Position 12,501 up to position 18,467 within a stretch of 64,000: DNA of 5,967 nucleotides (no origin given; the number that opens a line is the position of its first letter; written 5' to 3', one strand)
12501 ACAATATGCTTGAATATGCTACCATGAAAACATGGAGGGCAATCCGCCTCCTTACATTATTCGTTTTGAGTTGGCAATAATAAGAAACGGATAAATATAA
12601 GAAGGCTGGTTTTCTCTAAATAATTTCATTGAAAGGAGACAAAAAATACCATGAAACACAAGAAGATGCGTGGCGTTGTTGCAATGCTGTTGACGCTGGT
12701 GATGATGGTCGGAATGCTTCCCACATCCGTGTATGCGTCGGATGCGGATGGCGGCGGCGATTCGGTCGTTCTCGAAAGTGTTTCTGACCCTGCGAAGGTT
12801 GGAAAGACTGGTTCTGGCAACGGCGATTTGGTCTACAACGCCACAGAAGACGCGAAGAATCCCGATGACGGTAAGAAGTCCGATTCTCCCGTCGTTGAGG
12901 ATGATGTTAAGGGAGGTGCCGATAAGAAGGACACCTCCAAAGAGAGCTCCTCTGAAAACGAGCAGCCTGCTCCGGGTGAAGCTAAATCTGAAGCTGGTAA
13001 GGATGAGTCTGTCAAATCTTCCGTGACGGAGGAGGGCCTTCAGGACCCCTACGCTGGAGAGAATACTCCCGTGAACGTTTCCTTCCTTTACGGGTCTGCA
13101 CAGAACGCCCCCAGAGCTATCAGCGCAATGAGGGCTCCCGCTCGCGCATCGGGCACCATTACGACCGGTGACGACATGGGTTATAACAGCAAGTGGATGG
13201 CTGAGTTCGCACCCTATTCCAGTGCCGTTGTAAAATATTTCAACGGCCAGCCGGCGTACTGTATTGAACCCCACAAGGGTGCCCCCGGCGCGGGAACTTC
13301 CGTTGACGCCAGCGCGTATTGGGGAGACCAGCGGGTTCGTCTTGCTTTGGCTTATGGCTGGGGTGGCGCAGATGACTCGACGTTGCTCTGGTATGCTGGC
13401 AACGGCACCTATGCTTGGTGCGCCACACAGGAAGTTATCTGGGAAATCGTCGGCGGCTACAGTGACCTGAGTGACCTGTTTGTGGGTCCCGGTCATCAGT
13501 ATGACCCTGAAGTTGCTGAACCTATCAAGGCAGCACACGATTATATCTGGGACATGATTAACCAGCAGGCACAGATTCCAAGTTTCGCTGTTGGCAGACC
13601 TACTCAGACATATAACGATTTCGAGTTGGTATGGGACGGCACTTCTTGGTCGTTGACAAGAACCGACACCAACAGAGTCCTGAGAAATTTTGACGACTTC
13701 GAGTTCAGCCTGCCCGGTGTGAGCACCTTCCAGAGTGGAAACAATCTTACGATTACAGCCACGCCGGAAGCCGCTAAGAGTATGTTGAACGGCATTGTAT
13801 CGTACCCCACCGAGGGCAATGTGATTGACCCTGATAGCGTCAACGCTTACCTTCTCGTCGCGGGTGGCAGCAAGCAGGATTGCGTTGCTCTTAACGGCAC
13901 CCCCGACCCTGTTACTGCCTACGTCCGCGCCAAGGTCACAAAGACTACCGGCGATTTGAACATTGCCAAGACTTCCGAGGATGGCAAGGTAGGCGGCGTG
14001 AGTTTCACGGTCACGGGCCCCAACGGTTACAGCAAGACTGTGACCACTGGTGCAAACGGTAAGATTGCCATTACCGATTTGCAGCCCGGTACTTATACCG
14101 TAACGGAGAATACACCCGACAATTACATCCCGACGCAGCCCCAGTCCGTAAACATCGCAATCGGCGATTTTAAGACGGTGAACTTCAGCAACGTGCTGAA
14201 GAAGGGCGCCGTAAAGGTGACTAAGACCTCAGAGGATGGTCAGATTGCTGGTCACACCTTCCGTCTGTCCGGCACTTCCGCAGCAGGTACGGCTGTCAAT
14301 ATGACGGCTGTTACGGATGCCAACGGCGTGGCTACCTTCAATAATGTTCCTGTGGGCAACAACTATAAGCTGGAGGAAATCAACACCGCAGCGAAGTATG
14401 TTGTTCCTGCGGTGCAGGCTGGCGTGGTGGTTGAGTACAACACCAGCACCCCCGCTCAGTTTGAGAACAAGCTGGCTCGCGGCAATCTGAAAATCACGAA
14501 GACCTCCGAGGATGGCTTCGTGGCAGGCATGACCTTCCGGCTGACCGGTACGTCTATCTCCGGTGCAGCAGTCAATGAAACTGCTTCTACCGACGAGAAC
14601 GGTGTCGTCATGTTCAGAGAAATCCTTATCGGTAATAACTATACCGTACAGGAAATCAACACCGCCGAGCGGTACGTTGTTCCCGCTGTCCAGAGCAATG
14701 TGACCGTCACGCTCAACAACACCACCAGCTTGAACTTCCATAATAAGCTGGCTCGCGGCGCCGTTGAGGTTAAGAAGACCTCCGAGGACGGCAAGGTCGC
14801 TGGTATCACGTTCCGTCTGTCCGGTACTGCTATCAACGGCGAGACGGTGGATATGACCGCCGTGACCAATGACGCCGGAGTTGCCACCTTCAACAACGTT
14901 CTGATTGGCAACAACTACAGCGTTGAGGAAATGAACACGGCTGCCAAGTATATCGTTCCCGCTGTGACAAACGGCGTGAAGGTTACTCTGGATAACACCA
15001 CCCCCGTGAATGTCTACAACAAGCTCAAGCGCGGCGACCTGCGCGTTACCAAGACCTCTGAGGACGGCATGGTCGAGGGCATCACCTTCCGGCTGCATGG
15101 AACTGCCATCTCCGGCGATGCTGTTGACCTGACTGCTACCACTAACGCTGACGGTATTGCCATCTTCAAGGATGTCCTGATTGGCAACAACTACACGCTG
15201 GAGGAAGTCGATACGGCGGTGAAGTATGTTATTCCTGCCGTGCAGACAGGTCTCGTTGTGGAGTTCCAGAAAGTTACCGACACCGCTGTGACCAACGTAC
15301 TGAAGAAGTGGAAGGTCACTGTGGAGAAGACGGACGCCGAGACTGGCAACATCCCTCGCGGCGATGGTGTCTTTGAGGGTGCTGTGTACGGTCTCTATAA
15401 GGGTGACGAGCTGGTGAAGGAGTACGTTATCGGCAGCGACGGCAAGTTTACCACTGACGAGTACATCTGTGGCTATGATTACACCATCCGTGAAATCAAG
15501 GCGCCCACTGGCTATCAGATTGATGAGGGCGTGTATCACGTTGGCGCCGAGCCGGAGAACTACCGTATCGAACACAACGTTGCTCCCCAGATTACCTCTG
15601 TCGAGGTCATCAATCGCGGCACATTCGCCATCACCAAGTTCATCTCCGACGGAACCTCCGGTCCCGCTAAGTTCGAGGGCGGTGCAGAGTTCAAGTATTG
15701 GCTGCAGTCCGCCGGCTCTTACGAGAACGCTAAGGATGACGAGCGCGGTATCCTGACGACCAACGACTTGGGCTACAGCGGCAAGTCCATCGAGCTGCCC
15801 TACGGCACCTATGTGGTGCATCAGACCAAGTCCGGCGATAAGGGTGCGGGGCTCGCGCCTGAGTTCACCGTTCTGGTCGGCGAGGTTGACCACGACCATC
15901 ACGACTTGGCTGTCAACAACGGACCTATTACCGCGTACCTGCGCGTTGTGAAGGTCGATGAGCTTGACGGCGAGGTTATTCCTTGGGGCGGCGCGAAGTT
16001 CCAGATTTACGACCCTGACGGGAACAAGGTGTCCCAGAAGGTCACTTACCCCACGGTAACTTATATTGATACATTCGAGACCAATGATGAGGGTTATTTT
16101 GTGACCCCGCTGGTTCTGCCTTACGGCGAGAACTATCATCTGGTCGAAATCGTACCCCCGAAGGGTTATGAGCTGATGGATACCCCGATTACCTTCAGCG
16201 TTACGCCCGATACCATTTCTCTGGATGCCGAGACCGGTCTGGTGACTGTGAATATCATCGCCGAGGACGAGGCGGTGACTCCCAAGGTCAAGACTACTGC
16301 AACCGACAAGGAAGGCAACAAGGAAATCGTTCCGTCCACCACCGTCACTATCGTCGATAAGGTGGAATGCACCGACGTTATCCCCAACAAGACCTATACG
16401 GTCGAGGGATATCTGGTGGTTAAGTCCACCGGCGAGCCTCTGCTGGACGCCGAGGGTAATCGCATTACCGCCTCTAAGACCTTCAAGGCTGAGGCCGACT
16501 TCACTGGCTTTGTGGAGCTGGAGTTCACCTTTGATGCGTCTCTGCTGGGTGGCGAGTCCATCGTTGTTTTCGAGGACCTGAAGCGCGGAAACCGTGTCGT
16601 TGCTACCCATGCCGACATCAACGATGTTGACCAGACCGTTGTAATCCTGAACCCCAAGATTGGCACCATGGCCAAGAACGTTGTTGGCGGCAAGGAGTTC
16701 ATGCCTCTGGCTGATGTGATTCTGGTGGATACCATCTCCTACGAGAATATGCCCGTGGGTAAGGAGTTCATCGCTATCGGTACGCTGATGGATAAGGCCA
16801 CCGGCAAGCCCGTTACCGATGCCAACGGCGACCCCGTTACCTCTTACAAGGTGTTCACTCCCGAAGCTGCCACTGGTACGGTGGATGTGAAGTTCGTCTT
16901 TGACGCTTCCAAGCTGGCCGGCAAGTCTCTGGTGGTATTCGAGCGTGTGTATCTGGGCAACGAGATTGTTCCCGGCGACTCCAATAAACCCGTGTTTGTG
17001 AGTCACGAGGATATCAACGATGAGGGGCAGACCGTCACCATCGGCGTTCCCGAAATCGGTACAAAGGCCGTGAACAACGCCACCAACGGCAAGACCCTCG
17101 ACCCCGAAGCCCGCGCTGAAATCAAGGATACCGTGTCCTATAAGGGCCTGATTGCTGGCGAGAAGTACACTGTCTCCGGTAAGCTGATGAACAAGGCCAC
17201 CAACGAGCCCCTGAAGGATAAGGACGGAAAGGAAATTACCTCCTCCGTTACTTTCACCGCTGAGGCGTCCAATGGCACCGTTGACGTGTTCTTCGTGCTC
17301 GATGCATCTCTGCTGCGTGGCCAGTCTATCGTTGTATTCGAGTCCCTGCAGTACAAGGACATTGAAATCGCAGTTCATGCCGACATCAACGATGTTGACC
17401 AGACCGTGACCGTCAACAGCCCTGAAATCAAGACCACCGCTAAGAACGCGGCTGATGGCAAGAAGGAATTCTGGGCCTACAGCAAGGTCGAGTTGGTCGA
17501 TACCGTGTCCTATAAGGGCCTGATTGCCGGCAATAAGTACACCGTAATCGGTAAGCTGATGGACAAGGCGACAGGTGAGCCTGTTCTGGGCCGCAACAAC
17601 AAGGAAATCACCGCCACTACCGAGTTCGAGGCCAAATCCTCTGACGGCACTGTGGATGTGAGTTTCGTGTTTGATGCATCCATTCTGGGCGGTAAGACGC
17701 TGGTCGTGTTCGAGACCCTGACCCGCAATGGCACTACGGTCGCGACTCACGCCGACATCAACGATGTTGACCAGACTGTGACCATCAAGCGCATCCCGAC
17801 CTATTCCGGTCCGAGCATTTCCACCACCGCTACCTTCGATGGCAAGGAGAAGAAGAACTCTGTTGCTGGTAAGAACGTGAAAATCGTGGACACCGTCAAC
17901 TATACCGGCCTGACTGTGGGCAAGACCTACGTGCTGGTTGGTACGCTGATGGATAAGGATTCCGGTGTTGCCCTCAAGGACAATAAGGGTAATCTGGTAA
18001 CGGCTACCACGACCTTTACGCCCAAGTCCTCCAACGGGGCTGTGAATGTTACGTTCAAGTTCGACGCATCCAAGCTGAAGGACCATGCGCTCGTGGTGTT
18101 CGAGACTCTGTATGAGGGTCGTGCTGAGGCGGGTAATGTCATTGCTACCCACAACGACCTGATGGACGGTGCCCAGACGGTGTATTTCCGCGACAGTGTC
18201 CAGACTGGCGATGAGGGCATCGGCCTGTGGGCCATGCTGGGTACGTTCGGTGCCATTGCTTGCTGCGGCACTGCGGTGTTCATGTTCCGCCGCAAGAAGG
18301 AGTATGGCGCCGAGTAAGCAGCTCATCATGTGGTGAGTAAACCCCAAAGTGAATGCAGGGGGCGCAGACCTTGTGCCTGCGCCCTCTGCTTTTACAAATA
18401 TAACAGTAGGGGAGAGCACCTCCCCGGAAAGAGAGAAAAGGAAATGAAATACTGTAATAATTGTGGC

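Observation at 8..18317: Two tandem giant adhesins combining a thioester-type warhead with very long arrays of ester-bond domains (18 and 5 repeats)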

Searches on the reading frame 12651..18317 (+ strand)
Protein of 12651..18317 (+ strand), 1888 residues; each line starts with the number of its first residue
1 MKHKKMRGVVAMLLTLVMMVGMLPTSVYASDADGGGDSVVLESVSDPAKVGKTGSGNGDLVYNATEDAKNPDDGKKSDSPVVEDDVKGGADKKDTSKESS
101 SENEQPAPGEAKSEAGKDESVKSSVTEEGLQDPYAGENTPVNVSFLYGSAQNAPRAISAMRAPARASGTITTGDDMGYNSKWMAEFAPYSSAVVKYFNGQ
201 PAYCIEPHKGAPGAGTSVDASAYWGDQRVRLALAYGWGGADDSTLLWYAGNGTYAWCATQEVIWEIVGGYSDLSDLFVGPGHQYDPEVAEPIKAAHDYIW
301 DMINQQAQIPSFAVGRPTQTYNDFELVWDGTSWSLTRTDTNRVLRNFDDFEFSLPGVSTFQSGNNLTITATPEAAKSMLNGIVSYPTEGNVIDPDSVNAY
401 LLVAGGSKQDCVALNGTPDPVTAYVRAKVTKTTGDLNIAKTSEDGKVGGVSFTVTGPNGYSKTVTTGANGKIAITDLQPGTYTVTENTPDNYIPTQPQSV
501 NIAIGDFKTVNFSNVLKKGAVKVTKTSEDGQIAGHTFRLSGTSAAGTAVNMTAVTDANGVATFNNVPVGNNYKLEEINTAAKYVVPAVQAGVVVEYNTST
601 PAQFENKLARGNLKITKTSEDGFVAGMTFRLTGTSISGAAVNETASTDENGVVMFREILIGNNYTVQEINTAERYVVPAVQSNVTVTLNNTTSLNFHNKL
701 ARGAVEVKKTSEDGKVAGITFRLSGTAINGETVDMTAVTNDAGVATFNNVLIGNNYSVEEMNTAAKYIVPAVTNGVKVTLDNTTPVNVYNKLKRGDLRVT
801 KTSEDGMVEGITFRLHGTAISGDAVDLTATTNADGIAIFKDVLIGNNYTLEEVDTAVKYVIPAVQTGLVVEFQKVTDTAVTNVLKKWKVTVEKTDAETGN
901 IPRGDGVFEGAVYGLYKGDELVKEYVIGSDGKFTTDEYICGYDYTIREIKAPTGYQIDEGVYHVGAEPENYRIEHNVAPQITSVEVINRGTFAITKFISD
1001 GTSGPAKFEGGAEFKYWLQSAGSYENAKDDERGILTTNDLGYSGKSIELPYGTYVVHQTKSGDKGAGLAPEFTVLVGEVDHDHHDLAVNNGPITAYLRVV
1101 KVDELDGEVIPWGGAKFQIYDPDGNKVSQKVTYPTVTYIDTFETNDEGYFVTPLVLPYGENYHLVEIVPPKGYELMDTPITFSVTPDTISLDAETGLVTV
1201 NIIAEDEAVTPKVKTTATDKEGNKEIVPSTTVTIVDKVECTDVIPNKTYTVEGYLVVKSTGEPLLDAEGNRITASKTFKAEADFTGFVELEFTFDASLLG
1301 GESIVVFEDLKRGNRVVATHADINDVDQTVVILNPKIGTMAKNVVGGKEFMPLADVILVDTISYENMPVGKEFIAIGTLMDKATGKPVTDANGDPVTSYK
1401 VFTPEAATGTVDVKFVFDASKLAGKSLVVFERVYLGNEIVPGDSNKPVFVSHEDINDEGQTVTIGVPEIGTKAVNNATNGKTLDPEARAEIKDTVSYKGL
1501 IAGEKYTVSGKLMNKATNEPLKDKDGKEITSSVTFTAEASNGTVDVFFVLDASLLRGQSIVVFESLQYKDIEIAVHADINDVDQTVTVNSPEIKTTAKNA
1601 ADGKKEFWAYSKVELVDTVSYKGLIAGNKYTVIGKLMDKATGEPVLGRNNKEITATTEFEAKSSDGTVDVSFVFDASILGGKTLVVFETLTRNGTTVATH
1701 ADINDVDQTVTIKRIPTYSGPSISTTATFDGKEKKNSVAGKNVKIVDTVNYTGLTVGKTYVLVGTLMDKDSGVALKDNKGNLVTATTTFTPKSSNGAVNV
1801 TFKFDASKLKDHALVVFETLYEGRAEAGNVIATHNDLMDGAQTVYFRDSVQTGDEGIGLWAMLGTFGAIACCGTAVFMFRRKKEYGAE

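Call 6: search_protein_families(library=pfam, proteins=[window:12651-18314:+], max_evalue=0.01)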
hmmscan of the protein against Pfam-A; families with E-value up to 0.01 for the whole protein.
window:12651-18314:+ (1888 aa): 7 families
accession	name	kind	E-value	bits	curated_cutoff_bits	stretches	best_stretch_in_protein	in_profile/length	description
PF18202.7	TQ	-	2.7e-153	503.4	23.8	5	1721-1845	1-126/127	T-Q ester bond containing domain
PF17802.7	SpaA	-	6e-72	238.3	23.1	7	1098-1190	4-84/91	Prealbumin-like fold domain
PF17210.9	SdrD_B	-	3.4e-07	30.9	29.7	1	445-499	22-77/112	SdrD B-like domain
PF08341.16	TED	-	2.1e-06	28.5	22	1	201-304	1-101/102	Thioester domain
PF20610.3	TED_2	-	1.2e-05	25.7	27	1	169-243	3-71/131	Thioester domain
PF13620.12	CarboxypepD_reg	-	5e-05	24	32.3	1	447-512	14-79/82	Carboxypeptidase regulatory-like domain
PF02736.25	Myosin_N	-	0.0049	17.1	27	0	418-446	9-36/45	Myosin N-terminal SH3-like domain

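Call 7: search_protein_families(library=ncbifam, proteins=[window:12651-18314:+], max_evalue=0.01)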
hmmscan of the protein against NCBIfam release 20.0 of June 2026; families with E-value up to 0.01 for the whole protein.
window:12651-18314:+ (1888 aa): 3 families
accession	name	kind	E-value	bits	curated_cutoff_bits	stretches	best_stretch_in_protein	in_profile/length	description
NF033903.0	VaFE_rpt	domain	3.4e-177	579.4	24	5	1573-1695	1-120/121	VaFE repeat-containing surface-anchored protein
NF010216.0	PRK13678.1-3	equivalog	1.1e-05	25.6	109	0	1412-1434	19-41/92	hypothetical protein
NF052250.1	PA0061_lipo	subfamily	0.0051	17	55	0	1480-1532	79-130/136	PA0061/PA0062 family lipoprotein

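Call 23: find_encoding_contigs(protein=window:12651-18317:+, flank=10000, max_places=6)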
Protein window:12651-18317:+ (1888 aa): no gene with exactly this product is on record in the collection.

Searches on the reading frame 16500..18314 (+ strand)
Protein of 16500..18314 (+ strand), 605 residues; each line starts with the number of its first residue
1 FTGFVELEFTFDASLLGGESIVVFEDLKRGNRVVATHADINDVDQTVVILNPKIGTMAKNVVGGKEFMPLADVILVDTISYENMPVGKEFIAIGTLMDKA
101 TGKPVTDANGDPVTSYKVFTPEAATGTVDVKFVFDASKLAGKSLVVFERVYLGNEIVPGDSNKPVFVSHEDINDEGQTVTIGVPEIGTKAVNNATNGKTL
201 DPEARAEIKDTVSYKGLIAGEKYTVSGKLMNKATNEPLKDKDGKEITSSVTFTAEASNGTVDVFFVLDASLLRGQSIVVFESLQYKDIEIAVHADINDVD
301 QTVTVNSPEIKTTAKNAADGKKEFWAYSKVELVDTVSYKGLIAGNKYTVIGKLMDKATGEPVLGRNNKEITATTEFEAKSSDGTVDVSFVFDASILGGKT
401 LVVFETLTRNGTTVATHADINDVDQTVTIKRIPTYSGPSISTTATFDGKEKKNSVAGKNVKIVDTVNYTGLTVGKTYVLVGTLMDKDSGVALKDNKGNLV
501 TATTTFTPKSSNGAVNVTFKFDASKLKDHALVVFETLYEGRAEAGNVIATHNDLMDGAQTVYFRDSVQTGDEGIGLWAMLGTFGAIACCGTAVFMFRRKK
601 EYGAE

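Call 9: search_solved_structures(query=window:16500-18314:+, max_evalue=0.01, show_alignments=2)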
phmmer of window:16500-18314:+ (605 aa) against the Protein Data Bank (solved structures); distinct sequences matched with E-value up to 0.01: 10.
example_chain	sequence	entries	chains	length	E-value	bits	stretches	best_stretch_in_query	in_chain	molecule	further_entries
4mkm_A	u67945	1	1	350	6.6e-12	48.2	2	134-296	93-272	Putative surface anchored protein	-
8dj2_A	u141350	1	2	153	3e-07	32.8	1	327-425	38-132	Adhesin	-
8f9l_A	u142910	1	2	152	4.3e-07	32.3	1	202-413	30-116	Adhesin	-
9blp_A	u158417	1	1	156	3.2e-06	29.4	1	206-297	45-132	Surface anchored protein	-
9blo_A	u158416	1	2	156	3.2e-06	29.4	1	206-297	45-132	Surface anchored protein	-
4ni6_A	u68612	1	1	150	4.4e-06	29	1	205-297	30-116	Putative surface anchored protein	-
8fha_A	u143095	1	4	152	1.8e-05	26.9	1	450-503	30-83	Adhesin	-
8f90_A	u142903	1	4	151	4e-05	25.8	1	302-416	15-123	Adhesin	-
7uc3_A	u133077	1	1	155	0.00034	22.7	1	327-421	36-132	Adhesin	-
7ui8_A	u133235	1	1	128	0.00096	21.2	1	329-410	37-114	Split ester bond-containing adhesin repeat domain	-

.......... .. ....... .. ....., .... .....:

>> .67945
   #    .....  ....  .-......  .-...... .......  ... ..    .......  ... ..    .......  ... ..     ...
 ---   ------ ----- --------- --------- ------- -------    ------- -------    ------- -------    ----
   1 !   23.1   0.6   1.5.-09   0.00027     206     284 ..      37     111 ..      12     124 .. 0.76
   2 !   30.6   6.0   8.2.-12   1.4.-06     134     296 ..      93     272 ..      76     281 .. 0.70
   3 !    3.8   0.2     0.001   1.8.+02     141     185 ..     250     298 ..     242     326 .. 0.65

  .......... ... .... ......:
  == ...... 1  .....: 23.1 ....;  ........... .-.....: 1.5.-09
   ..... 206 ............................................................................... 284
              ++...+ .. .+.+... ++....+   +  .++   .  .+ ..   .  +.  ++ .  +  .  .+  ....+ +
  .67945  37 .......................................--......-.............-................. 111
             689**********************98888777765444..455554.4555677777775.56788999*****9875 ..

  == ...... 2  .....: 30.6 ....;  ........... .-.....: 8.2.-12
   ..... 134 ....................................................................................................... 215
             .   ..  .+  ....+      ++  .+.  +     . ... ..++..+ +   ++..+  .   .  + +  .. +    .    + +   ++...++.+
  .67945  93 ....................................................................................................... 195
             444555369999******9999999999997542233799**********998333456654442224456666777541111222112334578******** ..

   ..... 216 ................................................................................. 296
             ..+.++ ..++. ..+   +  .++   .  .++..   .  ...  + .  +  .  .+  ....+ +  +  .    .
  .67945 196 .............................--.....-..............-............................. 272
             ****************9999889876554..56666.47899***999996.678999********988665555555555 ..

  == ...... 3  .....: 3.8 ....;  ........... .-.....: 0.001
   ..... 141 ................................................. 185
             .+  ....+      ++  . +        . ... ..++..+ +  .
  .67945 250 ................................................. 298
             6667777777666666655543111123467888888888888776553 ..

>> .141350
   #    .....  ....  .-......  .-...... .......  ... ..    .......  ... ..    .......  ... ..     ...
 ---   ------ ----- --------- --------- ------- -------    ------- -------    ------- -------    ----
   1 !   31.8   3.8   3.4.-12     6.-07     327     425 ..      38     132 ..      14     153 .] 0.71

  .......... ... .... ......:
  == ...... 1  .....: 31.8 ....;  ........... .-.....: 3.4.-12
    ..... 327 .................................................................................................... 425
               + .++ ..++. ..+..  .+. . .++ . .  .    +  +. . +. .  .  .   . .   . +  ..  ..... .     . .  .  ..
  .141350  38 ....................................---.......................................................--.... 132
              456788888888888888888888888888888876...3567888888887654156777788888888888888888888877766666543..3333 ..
